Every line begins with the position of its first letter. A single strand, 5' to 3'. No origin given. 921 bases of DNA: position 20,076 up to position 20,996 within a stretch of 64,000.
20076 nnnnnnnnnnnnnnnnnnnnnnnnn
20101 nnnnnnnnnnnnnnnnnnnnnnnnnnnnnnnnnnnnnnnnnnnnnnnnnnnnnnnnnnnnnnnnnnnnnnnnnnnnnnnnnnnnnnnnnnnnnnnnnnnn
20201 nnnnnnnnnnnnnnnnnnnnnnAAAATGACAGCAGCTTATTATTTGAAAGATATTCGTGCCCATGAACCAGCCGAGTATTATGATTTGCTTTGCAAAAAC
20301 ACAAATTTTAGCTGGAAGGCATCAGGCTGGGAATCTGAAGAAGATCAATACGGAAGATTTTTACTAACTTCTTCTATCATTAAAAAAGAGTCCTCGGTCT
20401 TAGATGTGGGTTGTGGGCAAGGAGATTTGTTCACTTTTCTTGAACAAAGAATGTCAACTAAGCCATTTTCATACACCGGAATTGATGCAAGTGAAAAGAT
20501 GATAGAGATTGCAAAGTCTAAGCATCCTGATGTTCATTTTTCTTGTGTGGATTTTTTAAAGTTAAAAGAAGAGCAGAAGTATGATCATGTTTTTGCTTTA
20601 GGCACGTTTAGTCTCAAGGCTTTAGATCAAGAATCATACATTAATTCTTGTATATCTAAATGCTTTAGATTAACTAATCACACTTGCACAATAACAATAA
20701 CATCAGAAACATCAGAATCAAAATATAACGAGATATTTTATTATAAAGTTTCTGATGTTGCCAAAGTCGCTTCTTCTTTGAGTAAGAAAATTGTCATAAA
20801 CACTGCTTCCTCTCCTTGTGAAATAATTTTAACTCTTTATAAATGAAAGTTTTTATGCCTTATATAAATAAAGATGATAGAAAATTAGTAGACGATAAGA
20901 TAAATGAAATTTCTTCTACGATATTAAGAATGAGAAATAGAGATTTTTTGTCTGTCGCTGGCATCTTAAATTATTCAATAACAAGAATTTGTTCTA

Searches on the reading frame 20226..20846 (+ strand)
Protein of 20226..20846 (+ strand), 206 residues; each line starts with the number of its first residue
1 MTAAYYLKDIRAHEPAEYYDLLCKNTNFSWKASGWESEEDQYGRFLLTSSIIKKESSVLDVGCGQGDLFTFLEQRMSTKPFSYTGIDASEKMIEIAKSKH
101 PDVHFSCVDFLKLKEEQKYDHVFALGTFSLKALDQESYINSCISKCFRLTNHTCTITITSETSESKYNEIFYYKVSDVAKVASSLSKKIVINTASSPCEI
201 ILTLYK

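Call 75: search_protein_families(library=phrogs, proteins=[window:20226-20846:+], max_evalue=0.001)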
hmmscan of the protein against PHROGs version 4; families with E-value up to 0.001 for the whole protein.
window:20226-20846:+ (206 aa): 2 families
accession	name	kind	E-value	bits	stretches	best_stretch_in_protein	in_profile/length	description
phrog_4752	-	other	7.3e-09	36.3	1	48-163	45-163/241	tRNA methyltransferase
phrog_3382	-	other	0.00065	20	1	56-101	49-92/207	methyltransferase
